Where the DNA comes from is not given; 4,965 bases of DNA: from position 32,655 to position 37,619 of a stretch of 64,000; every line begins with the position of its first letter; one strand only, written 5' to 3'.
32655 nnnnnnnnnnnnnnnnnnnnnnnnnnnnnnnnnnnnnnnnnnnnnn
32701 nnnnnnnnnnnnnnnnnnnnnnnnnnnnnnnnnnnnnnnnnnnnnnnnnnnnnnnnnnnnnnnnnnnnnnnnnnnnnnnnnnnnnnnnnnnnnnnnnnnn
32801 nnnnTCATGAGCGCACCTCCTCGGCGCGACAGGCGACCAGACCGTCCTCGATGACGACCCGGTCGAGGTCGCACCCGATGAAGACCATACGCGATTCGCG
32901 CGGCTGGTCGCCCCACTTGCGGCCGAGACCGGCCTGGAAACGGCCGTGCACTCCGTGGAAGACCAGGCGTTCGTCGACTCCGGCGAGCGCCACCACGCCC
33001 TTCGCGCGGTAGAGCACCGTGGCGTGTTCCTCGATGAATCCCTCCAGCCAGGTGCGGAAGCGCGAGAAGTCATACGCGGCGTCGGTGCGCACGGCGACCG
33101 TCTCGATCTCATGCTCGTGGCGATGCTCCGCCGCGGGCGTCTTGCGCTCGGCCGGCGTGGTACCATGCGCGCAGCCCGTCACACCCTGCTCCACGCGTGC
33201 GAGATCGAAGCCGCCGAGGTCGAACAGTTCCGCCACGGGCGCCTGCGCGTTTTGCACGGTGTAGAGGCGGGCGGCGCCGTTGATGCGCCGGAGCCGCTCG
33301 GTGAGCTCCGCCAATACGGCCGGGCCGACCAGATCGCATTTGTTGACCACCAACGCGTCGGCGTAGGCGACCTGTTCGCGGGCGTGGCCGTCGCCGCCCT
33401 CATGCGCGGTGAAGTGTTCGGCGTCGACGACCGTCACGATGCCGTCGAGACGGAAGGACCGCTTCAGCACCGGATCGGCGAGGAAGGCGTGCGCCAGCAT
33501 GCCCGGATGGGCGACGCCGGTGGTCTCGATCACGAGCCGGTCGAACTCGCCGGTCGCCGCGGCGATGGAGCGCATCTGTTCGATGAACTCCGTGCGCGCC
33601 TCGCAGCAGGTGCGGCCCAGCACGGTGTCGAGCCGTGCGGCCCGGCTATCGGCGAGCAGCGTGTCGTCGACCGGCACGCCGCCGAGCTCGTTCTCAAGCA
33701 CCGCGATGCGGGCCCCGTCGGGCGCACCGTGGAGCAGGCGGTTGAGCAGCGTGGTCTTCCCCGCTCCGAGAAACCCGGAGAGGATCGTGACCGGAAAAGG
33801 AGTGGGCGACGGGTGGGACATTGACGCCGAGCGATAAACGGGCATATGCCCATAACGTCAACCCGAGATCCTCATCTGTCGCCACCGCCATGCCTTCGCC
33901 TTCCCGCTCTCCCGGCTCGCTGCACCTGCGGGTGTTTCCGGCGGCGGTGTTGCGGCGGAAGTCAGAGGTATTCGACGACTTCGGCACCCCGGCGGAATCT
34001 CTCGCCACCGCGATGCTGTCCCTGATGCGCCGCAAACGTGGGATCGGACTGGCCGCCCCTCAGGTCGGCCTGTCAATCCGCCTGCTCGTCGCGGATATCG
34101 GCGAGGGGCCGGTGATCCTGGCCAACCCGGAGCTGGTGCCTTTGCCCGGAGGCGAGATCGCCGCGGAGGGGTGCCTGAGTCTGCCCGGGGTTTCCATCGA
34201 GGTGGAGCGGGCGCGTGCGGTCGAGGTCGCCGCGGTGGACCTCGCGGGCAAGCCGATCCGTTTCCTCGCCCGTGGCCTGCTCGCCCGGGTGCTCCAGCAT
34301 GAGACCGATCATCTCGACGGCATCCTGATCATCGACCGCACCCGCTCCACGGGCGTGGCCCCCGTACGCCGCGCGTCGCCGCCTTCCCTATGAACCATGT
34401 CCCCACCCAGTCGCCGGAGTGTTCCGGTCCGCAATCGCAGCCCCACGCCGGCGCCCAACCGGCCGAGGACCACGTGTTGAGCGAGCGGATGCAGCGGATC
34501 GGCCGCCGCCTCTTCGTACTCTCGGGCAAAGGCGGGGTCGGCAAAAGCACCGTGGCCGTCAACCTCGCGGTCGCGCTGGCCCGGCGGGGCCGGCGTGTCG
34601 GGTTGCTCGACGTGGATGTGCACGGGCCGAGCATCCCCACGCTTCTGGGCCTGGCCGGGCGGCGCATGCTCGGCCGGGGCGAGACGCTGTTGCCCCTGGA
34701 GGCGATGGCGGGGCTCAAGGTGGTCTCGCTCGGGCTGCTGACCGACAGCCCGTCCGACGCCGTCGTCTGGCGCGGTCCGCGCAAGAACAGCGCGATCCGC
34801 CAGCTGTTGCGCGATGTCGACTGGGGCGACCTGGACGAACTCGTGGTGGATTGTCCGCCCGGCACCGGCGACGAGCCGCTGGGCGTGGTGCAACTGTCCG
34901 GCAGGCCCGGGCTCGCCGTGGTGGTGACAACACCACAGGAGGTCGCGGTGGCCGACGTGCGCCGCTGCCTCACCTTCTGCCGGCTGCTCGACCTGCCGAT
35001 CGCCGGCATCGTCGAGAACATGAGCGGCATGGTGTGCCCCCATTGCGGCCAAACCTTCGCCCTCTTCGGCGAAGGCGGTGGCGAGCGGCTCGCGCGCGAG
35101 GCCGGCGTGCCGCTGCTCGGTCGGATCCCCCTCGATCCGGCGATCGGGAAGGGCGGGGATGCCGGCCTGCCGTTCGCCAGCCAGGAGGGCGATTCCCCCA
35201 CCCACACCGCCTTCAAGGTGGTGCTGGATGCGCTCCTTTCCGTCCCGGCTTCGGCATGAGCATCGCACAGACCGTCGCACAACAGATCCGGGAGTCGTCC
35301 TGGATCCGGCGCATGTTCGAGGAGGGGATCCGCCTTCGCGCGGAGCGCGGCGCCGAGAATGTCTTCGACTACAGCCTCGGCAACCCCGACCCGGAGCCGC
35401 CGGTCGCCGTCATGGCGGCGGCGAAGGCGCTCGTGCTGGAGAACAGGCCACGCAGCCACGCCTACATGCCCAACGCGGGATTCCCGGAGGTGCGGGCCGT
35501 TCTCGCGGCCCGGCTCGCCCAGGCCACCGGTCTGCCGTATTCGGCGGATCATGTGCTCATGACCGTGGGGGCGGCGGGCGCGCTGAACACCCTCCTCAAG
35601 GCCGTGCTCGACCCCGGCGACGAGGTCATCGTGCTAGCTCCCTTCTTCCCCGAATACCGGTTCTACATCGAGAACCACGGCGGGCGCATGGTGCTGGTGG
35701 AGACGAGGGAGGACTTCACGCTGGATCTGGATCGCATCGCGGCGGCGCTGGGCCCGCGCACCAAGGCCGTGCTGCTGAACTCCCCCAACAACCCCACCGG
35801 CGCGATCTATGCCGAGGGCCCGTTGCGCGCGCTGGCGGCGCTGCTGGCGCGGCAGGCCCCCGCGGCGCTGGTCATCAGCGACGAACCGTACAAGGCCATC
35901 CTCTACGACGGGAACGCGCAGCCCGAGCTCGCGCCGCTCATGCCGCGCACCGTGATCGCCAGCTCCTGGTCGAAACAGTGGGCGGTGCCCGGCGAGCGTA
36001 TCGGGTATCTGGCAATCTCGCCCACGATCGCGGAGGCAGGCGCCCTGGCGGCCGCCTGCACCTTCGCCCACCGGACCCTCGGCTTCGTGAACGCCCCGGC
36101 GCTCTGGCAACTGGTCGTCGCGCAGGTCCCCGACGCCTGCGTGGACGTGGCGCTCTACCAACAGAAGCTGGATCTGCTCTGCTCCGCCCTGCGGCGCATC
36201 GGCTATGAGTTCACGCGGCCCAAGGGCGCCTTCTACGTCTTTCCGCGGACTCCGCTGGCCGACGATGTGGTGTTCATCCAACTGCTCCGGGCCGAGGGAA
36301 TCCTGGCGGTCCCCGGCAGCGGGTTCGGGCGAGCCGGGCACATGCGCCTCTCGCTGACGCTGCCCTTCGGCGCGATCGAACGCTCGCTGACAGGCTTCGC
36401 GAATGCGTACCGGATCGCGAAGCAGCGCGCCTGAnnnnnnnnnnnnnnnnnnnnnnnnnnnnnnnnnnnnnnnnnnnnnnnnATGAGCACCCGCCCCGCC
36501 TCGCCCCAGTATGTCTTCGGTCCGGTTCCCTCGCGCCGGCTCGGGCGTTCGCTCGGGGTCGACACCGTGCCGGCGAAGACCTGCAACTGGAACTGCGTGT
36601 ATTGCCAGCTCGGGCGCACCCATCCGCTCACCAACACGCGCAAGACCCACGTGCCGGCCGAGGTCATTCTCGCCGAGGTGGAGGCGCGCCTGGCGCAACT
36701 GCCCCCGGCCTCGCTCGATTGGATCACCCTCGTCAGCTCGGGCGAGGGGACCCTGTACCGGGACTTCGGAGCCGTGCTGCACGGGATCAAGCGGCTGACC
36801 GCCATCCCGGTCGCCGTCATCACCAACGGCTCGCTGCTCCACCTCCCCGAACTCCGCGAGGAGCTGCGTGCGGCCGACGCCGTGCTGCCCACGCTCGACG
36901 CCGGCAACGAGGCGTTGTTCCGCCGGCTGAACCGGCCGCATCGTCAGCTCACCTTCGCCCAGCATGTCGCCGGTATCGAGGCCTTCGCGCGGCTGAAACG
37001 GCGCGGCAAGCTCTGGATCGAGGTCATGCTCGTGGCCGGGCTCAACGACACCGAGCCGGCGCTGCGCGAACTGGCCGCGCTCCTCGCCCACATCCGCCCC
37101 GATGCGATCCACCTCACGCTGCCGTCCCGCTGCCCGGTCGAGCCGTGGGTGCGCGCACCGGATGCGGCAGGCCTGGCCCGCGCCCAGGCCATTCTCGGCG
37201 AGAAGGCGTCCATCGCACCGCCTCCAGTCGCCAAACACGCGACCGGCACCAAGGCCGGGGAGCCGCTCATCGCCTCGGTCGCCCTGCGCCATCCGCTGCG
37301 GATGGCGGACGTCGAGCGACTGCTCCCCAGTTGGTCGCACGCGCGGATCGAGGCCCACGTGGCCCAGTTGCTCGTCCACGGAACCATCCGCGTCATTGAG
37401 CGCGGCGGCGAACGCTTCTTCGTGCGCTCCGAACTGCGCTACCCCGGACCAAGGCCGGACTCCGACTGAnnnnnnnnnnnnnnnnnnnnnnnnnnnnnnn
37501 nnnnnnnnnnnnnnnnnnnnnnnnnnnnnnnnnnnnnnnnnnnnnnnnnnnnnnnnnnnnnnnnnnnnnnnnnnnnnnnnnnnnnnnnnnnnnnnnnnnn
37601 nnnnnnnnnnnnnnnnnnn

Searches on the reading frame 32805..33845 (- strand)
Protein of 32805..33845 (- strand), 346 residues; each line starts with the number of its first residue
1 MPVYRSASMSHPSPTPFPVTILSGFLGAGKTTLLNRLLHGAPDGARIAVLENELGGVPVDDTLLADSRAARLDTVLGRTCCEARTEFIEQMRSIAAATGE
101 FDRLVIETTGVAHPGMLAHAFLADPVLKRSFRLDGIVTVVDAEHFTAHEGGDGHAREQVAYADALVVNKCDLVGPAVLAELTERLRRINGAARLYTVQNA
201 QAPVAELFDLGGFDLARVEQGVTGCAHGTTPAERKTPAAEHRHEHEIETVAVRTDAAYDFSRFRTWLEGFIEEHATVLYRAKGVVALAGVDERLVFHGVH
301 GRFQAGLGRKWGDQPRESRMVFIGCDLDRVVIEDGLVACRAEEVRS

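Call 9: search_protein_families(library=pfam, proteins=[window:32805-33845:-], max_evalue=0.01)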
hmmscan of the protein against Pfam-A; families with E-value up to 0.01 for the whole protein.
window:32805-33845:- (346 aa): 2 families
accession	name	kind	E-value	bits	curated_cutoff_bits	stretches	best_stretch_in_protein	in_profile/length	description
PF02492.25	cobW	-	7e-47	159.8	20.7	1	18-194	1-178/180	CobW/HypB/UreG, nucleotide-binding domain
PF07683.19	CobW_C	-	3.9e-23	81.6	22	1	247-340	1-94/94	Cobalamin synthesis protein cobW C-terminal domain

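Call 47: search_protein_families(library=ncbifam, proteins=[window:32805-33821:-], max_evalue=0.001)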
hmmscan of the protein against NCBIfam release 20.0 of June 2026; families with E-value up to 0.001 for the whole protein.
window:32805-33821:- (338 aa): 5 families
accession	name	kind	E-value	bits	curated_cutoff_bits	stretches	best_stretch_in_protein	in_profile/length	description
NF008578.0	PRK11537.1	equivalog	1.5e-60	205.1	361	1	8-322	3-307/318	GTPase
TIGR02475.1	CobW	equivalog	6.6e-43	146.9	332.1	2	9-139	4-138/342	cobalamin biosynthesis protein CobW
NF038288.1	chaper_GTP_ZigA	equivalog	1.4e-38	132.8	600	2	9-138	1-139/390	zinc metallochaperone GTPase ZigA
NF041053.1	CobW_rel_Se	equivalog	2.5e-08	33.8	180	1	13-184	5-176/195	CobW-related selenoprotein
TIGR00073.1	hypB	equivalog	0.0007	19.1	121.2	0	16-102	37-120/217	hydrogenase nickel incorporation protein HypB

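Call 48: find_related_loci(query=window:32805-33821:-, collection=metagenome_contigs, flank=4000)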
Query window:32805-33821:- (338 aa) in metagenome_contigs; peptide patterns used: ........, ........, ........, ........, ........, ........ (x = any residue, [..] = any of these).
217 stretches matched a pattern; 7 encode a relative of the query (tblastn E <= 1e-3); 7 distinct loci.
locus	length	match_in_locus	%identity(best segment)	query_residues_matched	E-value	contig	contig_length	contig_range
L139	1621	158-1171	81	1-338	0e+0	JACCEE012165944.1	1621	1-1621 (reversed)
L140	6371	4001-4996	69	1-335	6e-148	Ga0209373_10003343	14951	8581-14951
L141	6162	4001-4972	72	9-335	2e-146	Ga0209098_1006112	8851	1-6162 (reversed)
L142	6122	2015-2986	72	9-335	1e-145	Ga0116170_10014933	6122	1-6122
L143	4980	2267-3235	72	8-332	4e-143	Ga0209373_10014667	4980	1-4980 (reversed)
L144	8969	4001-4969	70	8-333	8e-140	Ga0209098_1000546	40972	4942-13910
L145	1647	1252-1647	88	1-132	8e-75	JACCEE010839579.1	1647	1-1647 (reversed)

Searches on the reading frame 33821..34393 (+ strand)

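Call 9: search_protein_families(library=pfam, proteins=[window:33821-34393:+], max_evalue=0.01)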
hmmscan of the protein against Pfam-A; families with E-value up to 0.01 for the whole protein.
window:33821-34393:+ (190 aa): 1 family
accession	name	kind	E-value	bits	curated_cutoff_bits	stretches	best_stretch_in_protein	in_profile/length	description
PF01327.26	Pep_deformylase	-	1.5e-37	129.1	22.8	1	36-176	4-152/156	Polypeptide deformylase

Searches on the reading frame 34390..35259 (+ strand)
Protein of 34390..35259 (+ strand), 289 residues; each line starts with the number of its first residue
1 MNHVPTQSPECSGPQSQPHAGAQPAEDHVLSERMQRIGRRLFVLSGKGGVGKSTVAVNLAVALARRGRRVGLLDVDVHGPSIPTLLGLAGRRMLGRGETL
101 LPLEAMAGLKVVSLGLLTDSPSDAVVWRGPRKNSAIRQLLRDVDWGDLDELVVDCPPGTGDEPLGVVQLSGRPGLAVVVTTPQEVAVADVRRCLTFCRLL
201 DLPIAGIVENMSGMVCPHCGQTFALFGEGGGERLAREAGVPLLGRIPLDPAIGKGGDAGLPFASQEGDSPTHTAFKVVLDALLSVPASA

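Call 9: search_protein_families(library=pfam, proteins=[window:34390-35259:+], max_evalue=0.01)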
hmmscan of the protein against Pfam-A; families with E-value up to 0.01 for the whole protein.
window:34390-35259:+ (289 aa): 14 families
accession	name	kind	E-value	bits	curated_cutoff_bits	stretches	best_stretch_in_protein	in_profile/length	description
PF10609.15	ParA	-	1e-91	307.2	27.1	1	38-281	3-244/246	NUBPL iron-transfer P-loop NTPase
PF01656.29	CbiA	-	8.4e-15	55.3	25.4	1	42-260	2-123/125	CobQ/CobB/MinD/ParA nucleotide binding domain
PF13614.12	AAA_31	-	7.2e-09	36.3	27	1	43-77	6-40/177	AAA domain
PF09140.17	MipZ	-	5.3e-08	32.9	20.7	1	45-85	7-47/262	ATPase MipZ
PF02374.21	ArsA_ATPase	-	1.9e-06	27.7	24.3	1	40-76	2-38/305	Anion-transporting ATPase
PF03308.22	MeaB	-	7.8e-06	25.5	23.1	1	25-78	18-72/273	Methylmalonyl Co-A mutase-associated GTPase MeaB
PF00142.24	Fer4_NifH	-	1.3e-05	25.3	25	1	42-81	3-42/271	4Fe-4S iron sulfur cluster binding proteins, NifH/frxC family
PF13481.12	AAA_25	-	0.00011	22.4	27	1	39-70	33-63/195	AAA domain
PF25199.1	nSTAND_NTPase5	-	0.00043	20.6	34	1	34-75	36-78/145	Novel STAND NTPase 5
PF16575.11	CLP1_P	-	0.0016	18.7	26.6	1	46-82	1-37/188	mRNA cleavage and polyadenylation factor CLP1 P-loop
PF07015.17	VirC1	-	0.0043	16.9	24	1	44-78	7-41/231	VirC1 protein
PF13191.12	AAA_16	-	0.0066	17.4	32.6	0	37-78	21-63/167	AAA ATPase domain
PF01583.26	APS_kinase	-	0.0069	16.9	21.1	0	43-77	6-40/152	Adenylylsulphate kinase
PF13500.12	AAA_26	-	0.0098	16.2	27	0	39-72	1-34/198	AAA domain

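Call 47: search_protein_families(library=ncbifam, proteins=[window:34390-35259:+], max_evalue=0.001)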
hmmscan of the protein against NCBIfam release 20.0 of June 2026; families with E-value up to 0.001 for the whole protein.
window:34390-35259:+ (289 aa): 28 families (the best 25 are shown)
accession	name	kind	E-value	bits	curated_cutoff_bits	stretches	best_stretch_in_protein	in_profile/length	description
NF041136.1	MrpORP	equivalog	4.3e-103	345.4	450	1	34-283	1-249/365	iron-sulfur cluster carrier protein MrpORP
NF008669.0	PRK11670.1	equivalog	1.9e-62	211.3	348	1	41-277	110-344/369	iron-sulfur cluster carrier protein ApbC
TIGR01969.1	minD_arch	subfamily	6.8e-18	64.7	201.75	2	42-88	4-50/251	cell division ATPase MinD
TIGR01968.1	minD_bact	equivalog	3.7e-14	52.7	212.9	1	41-91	4-54/261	septum site-determining protein MinD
NF041546.1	ParA_partition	equivalog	1.6e-11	44.2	180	1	43-77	4-38/203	ParA family partition ATPase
NF053622.1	ATPseBagAMYCTU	equivalog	5.1e-10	39.3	400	1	38-76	6-44/325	ATPase BagA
NF047398.1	AAA_KGGVGR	domain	8.5e-10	39.3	90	1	41-88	5-52/190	KGGVGR-motif variant AAA ATPase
TIGR03815.1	CpaE_hom_Actino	equivalog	3.2e-09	36.4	154.45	1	34-88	107-161/340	septum site-determining protein Ssd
TIGR04291.1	arsen_driv_ArsA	equivalog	4.9e-07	28.8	650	1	30-74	311-355/565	arsenical pump-driving ATPase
TIGR03371.1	cellulose_yhjQ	equivalog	5.9e-07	29.2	157.85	1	40-79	3-42/246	cellulose biosynthesis protein BcsQ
TIGR01281.1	DPOR_bchL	equivalog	8.4e-07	28.6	345.15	1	42-79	3-40/268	ferredoxin:protochlorophyllide reductase (ATP-dependent) iron-sulfur ATP-binding protein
TIGR03018.1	pepcterm_TyrKin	hypoth_equivalog_domain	1.6e-06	27.6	230.65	1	37-91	34-89/207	XrtA-associated tyrosine autokinase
NF008079.0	PRK10818.1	equivalog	2.9e-06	26.8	508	1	39-87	3-51/270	septum site-determining protein MinD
TIGR01007.1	eps_fam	subfamily_domain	1.7e-05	24.5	108.05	1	39-82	18-61/204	polysaccharide biosynthesis tyrosine autokinase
TIGR00345.1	GET3_arsA_TRC40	subfamily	2e-05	24.2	135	1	44-76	2-34/299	TRC40/GET3/ArsA family transport-energizing ATPase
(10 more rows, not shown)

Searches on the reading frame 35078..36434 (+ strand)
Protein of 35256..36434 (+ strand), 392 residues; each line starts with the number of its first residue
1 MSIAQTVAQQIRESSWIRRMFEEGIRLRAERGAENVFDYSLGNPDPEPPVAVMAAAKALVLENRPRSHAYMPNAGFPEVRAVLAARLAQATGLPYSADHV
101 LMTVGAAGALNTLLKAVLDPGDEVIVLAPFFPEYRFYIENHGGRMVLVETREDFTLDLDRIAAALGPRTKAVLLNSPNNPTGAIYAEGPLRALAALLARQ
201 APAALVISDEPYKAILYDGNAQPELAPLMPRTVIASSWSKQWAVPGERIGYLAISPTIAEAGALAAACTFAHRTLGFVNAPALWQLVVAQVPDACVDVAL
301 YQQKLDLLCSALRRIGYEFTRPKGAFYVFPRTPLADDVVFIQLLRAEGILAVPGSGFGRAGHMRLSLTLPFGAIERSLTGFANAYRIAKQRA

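Call 9: search_protein_families(library=pfam, proteins=[window:35078-36208:+], max_evalue=0.01)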
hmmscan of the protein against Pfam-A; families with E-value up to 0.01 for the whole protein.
window:35078-36208:+ (376 aa): 0 families

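Call 61: search_protein_families(library=pfam, proteins=[window:35256-36434:+], max_evalue=0.00001)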
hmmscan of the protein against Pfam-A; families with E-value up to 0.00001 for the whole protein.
window:35256-36434:+ (392 aa): 1 family
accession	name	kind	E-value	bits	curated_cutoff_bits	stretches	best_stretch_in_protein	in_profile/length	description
PF00155.27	Aminotran_1_2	-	5.6e-46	157.8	19.7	1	39-368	6-348/361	Aminotransferase class I and II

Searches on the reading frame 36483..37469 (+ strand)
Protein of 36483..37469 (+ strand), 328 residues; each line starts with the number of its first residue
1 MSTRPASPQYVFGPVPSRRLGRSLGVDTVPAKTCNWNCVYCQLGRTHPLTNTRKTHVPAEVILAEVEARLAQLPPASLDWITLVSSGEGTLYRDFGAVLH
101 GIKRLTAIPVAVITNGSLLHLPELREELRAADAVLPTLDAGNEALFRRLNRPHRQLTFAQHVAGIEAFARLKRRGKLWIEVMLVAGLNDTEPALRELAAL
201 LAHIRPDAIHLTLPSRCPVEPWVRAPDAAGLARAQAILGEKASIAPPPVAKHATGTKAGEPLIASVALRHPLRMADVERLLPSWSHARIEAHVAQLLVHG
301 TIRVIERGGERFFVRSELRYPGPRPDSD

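Call 60: search_protein_families(library=pfam, proteins=[window:36483-37469:+], max_evalue=0.00001)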
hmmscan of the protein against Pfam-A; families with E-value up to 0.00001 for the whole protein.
window:36483-37469:+ (328 aa): 1 family
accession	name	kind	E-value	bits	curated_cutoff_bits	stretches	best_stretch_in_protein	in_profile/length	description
PF04055.27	Radical_SAM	-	3.2e-16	60.4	29.5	1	30-191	3-158/166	Radical SAM superfamily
